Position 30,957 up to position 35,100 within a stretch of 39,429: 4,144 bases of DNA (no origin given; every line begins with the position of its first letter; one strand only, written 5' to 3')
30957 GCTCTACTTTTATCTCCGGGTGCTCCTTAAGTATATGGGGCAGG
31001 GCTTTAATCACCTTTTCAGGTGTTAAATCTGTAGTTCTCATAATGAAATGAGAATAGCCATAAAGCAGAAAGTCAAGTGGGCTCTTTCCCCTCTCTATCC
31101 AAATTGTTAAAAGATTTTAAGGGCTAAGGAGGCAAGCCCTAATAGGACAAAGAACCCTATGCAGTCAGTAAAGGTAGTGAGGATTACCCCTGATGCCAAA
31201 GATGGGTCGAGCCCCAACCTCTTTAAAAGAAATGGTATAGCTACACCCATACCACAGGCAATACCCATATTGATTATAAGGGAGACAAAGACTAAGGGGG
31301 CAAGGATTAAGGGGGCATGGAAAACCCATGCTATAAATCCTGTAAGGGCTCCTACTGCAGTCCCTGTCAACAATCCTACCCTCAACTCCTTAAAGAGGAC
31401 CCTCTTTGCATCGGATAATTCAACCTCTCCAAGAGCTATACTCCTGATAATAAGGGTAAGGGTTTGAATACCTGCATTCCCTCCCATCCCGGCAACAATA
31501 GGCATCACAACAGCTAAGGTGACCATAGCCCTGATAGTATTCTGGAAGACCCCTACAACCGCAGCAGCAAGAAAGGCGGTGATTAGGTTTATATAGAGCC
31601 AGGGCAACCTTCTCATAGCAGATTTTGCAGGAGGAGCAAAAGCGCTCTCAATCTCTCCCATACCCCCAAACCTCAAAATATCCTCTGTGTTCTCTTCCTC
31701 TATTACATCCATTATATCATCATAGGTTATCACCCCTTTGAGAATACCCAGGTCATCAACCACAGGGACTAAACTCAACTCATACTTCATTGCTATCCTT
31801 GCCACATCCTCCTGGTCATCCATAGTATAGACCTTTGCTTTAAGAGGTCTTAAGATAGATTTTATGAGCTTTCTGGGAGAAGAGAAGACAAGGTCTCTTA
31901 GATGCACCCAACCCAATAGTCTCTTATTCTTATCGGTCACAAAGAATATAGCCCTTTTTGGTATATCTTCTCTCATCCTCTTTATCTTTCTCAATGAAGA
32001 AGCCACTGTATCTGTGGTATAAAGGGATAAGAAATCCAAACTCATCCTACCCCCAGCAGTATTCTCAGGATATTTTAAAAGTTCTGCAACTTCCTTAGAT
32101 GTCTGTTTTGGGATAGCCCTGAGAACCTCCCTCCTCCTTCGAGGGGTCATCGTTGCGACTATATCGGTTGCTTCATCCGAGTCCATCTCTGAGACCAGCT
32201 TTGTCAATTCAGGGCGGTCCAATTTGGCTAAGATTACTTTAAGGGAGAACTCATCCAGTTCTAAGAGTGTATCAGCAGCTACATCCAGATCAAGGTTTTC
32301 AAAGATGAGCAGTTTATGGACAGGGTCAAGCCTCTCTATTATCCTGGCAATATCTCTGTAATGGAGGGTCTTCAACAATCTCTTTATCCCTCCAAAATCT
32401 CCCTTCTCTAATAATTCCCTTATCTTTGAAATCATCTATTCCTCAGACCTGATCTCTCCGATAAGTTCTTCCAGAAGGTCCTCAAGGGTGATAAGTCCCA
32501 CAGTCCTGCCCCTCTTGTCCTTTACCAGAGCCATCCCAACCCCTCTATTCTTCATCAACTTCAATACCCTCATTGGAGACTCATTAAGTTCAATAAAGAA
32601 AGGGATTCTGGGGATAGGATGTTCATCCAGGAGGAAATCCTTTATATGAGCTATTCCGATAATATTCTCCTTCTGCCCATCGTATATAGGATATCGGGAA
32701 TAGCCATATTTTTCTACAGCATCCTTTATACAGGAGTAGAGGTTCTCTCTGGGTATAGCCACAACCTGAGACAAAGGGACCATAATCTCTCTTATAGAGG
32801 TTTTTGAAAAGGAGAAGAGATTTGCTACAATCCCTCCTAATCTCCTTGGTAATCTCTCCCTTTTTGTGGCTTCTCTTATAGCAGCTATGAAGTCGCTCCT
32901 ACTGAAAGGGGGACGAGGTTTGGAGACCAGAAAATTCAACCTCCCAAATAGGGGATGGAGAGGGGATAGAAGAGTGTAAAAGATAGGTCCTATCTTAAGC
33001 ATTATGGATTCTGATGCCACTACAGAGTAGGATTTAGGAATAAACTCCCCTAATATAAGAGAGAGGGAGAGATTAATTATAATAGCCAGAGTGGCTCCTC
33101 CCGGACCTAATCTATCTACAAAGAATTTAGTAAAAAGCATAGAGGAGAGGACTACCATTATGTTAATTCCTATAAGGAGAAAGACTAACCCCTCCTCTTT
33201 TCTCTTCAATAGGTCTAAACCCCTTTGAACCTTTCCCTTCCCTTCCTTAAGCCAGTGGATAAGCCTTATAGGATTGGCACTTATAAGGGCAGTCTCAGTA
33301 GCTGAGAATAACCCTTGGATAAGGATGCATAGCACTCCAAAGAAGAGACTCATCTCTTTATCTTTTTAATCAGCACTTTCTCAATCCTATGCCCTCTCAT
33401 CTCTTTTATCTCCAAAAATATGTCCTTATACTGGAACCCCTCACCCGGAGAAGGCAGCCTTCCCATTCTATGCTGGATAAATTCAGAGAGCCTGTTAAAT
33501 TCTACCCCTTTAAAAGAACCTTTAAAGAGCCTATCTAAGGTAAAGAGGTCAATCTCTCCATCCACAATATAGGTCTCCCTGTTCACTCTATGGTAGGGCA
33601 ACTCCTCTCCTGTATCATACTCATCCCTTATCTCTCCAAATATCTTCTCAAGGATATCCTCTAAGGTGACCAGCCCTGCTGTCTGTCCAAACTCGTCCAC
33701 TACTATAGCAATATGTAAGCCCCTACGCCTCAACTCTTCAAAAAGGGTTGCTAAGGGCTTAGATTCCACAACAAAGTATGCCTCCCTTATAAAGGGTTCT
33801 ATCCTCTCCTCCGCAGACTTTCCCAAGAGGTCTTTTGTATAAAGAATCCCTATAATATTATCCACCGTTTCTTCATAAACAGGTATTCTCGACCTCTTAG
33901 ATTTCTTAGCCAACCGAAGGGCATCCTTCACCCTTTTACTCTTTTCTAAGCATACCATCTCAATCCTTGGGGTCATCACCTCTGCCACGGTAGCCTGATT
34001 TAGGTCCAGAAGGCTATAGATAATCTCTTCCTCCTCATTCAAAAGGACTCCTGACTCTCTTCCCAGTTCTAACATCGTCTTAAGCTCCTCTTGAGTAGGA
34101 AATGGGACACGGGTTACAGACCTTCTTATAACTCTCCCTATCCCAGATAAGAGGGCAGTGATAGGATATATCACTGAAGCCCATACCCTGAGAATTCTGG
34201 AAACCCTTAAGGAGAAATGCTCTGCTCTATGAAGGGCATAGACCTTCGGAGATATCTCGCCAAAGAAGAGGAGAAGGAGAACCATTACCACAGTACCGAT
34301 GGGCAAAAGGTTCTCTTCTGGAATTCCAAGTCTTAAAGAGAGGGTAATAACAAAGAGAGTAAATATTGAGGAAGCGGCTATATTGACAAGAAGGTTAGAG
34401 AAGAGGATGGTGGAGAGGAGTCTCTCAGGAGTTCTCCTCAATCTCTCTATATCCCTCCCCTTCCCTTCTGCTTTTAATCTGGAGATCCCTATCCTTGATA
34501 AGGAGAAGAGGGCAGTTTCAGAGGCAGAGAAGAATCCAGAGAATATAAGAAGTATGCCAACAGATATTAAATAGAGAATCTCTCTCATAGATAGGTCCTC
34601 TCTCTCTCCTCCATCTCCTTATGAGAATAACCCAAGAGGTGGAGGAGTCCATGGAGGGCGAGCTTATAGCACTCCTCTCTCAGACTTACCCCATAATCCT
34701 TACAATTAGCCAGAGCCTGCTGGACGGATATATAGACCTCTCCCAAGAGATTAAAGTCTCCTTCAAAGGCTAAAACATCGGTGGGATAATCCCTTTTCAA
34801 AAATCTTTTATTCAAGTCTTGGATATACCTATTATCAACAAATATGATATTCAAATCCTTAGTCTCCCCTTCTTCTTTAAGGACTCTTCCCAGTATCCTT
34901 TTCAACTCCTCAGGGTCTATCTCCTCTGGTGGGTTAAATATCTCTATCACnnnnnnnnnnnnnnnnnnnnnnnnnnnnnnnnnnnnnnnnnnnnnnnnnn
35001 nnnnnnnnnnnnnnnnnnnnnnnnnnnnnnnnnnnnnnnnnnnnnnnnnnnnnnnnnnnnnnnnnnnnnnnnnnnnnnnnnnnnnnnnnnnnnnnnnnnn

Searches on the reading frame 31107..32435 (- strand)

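Call 75: search_protein_families(library=pfam, proteins=[window:31107-32435:-], max_evalue=0.0001)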
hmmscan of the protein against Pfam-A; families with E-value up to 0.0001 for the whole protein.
window:31107-32435:- (442 aa): 3 families
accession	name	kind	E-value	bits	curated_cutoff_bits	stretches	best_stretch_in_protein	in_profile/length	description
PF01769.21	MgtE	-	2.5e-33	115.4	27.6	1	311-434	1-125/125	Divalent cation transporter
PF03448.22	MgtE_N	-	1e-22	81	25.9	1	24-125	1-102/102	MgtE intracellular N domain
PF00571.33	CBS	-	1.3e-11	45.1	24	1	206-246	16-56/57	CBS domain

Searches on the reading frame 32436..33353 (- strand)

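Call 75: search_protein_families(library=pfam, proteins=[window:32436-33353:-], max_evalue=0.0001)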
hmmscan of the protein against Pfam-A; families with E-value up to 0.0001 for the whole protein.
window:32436-33353:- (305 aa): 2 families
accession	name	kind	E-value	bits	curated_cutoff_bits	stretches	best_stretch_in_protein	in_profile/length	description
PF01595.25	CNNM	-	1.1e-24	87.5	28.4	1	7-167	4-176/181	Cyclin M transmembrane N-terminal domain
PF00571.33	CBS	-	1e-11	45.4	24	1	251-298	9-56/57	CBS domain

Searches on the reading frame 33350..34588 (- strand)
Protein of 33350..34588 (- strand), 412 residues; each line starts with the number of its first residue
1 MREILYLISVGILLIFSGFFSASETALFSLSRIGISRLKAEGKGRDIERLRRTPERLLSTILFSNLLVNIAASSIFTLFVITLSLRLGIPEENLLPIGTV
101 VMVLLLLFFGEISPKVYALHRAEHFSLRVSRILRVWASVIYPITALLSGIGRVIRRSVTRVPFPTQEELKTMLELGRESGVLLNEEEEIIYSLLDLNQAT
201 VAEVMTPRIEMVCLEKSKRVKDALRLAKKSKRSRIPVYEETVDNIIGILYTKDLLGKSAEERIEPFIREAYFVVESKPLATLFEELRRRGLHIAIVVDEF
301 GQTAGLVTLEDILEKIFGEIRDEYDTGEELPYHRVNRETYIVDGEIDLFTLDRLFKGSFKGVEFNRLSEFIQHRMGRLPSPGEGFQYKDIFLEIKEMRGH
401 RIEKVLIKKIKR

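Call 75: search_protein_families(library=pfam, proteins=[window:33350-34588:-], max_evalue=0.0001)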
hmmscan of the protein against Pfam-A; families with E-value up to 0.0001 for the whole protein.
window:33350-34588:- (412 aa): 3 families
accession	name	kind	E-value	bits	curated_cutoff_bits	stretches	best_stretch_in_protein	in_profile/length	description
PF01595.25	CNNM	-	2.3e-42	145.1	28.4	1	12-186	5-180/181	Cyclin M transmembrane N-terminal domain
PF03471.22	CorC_HlyC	-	1.4e-14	54.3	27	1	336-410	4-80/81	Transporter associated domain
PF00571.33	CBS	-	1.5e-14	54.5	24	2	269-317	8-56/57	CBS domain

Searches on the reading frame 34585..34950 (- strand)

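Call 75: search_protein_families(library=pfam, proteins=[window:34585-34950:-], max_evalue=0.0001)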
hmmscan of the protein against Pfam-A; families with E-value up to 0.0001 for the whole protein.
window:34585-34950:- (121 aa): 1 family
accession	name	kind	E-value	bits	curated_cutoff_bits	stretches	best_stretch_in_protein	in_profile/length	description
PF02130.23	YbeY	-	3.1e-27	95.4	25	1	16-117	11-116/129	Endoribonuclease YbeY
